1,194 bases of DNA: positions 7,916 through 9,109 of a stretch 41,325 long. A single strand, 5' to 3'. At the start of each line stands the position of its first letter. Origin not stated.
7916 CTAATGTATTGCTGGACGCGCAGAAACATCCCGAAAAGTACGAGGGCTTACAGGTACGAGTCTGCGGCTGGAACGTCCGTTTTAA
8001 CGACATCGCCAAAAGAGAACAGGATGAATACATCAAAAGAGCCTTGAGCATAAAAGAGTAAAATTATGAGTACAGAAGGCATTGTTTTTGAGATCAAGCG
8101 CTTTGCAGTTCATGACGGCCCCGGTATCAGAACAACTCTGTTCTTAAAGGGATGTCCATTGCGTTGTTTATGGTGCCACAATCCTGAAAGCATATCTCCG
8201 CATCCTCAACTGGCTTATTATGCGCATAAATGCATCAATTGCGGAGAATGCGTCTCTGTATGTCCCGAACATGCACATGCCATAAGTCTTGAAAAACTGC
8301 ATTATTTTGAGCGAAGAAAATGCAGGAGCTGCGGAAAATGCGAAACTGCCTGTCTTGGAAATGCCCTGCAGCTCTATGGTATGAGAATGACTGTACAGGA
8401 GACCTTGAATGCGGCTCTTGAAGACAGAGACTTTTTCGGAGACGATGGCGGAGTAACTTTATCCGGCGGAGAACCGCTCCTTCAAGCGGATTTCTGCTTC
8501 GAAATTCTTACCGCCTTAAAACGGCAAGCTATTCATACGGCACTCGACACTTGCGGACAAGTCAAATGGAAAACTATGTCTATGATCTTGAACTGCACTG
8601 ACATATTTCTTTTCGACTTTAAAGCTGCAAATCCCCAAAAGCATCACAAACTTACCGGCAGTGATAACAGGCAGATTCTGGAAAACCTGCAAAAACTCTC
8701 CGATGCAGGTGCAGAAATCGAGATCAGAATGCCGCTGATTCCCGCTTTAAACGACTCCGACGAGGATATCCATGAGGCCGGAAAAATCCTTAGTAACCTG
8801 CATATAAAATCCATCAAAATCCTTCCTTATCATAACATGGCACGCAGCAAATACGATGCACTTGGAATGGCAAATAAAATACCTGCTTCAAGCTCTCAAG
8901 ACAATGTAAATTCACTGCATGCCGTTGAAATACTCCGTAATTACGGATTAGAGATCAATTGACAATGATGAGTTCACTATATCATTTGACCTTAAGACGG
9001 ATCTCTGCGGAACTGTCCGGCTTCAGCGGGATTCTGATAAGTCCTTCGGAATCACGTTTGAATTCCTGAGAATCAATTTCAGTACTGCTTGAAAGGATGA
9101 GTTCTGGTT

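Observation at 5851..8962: Compact orphan glycyl radical enzyme with Cys-x-Glu active-site loop plus auxiliary-cluster activase, AraC-controlled, inside a glycan island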

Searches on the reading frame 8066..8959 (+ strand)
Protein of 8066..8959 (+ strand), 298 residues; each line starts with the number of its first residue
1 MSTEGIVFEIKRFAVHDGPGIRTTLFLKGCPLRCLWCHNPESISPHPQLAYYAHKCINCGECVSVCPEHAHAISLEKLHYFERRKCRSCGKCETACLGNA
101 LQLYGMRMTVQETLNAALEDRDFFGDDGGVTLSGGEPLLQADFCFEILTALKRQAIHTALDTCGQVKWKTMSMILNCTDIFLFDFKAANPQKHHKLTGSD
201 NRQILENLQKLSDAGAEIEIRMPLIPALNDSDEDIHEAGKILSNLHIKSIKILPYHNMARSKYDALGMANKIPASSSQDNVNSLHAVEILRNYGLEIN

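Call 4: search_protein_families(library=pfam, proteins=[window:8066-8959:+])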
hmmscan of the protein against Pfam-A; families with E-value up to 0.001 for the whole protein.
window:8066-8959:+ (298 aa): 12 families
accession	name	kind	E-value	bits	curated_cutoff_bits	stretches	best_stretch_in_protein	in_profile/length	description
PF04055.27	Radical_SAM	-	1.1e-18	68.4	29.5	1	26-236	3-163/166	Radical SAM superfamily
PF13353.11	Fer4_12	-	1.2e-14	55.2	22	2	84-204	17-136/137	4Fe-4S single cluster domain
PF12837.12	Fer4_6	-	8e-09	35.5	25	1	54-70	7-23/24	4Fe-4S binding domain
PF00037.32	Fer4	-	4.3e-08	33.1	21.1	1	55-70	7-22/24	4Fe-4S binding domain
PF12838.12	Fer4_7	-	2.3e-07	31.6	27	1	55-97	1-49/52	4Fe-4S dicluster domain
PF13484.11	Fer4_16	-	3.1e-07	31.5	30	0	55-70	1-16/66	4Fe-4S double cluster binding domain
PF13187.11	Fer4_9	-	1.7e-06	28.4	27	1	55-99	1-50/52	4Fe-4S dicluster domain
PF12797.12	Fer4_2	-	4e-06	26.9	24.5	0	55-68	9-22/22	4Fe-4S binding domain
PF12800.12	Fer4_4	-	4.3e-06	27.1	24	0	54-67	2-15/17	4Fe-4S binding domain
PF13237.11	Fer4_10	-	4.4e-06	27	25.5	1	54-96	7-52/53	4Fe-4S dicluster domain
PF14697.11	Fer4_21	-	6e-05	23.5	35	1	54-96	6-51/59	4Fe-4S dicluster domain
PF13746.11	Fer4_18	-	0.00054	20.6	27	0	54-96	59-95/114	4Fe-4S dicluster domain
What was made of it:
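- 8066..8962 (+): GRE-activating radical SAM enzyme (298 aa), starting 4 nt after the GRE stop codon. Pfam Radical_SAM plus Fer4 families (call 4).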

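Call 6: search_protein_families(library=ncbifam, proteins=[window:8066-8959:+], max_evalue=0.00001)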
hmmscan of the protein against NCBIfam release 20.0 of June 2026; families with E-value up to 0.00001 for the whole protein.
window:8066-8959:+ (298 aa): 30 families (the best 25 are shown)
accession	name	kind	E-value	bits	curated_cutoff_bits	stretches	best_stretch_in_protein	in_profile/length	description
TIGR02494.1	PFLE_PFLC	subfamily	2.7e-102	342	174.35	1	7-292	1-291/293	glycyl-radical enzyme activating protein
NF043069.1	T4HPD_activ_SAM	equivalog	1.1e-95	320.5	425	1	5-275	2-273/299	trans-4-hydroxy-L-proline dehydratase activase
NF048010.1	SfplDhtActHpsHDes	equivalog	1.5e-90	303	430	1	3-283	4-293/298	(2S)-3-sulfopropanediol dehydratase activating enzyme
TIGR04395.1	cutC_activ_rSAM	equivalog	1.3e-85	287.4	360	1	5-297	5-304/309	choline TMA-lyase-activating enzyme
NF033719.1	ind_deCO2_activ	equivalog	2.1e-79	267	425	1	5-295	1-298/302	indoleacetate decarboxylase activase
NF048008.1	SfplDhtActHpfHKleb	equivalog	4.4e-78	262.7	500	1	6-272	1-275/308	(2S)-3-sulfopropanediol dehydratase activating enzyme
TIGR04003.1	rSAM_BssD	equivalog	2e-74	250.6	496.45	1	6-276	2-280/314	[benzylsuccinate synthase]-activating enzyme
NF033717.2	HPDL_rSAM_activ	equivalog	1.5e-72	244.5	420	1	4-277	3-283/311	4-hydroxyphenylacetate decarboxylase activase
TIGR02493.1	PFLA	equivalog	6.4e-58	195.9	231.75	2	86-291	29-233/235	pyruvate formate-lyase-activating protein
NF007483.0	PRK10076.1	equivalog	1.2e-54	185.5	326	2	62-279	47-273/292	[formate-C-acetyltransferase]-activating enzyme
TIGR04041.1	activase_YjjW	hypoth_equivalog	2.7e-53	181.2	250.2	1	6-259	3-242/276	YjjW family glycine radical enzyme activase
NF008356.0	PRK11145.1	equivalog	5e-41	140.6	375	2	105-294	48-241/246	pyruvate formate lyase 1-activating protein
TIGR02495.1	NrdG2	equivalog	2.4e-19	69.4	131.15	1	111-243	49-181/193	anaerobic ribonucleoside-triphosphate reductase activating protein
TIGR02491.1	NrdG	equivalog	2.3e-12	47.1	126.1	1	9-44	4-39/154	anaerobic ribonucleoside-triphosphate reductase activating protein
NF040864.1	HgcB_ferredoxin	equivalog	8.2e-10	38.4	99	1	48-104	8-64/93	mercury methylation ferredoxin HgcB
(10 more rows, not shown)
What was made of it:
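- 8066..8962 (+): TIGR02494 scores 342 bits against a cut-off of 174 (call 6).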

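Call 80: search_solved_structures(query=window:8066-8959:+, max_evalue=0.00001)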
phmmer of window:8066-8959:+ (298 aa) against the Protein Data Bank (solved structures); distinct sequences matched with E-value up to 0.00001: 5.
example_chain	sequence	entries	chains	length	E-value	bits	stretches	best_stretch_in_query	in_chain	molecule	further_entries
3c8f_A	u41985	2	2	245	1.3e-34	123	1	105-294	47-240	Pyruvate formate-lyase 1-activating enzyme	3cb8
8fo0_A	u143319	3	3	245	1.4e-33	119.7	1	105-277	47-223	Pyruvate formate-lyase 1-activating enzyme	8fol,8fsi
3can_A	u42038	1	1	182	4.6e-22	81.8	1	127-296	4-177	Pyruvate-formate lyase-activating enzyme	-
9sw6_G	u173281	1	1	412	1.4e-11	47.4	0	52-107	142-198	Polyferredoxin protein MvhB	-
9eri_B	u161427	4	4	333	6.6e-06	28.8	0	54-103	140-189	Na(+)-translocating ferredoxin:NAD(+) oxidoreductase complex subunit B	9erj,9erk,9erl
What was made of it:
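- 8066..8962 (+): PFL-AE is the best PDB match (call 80).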
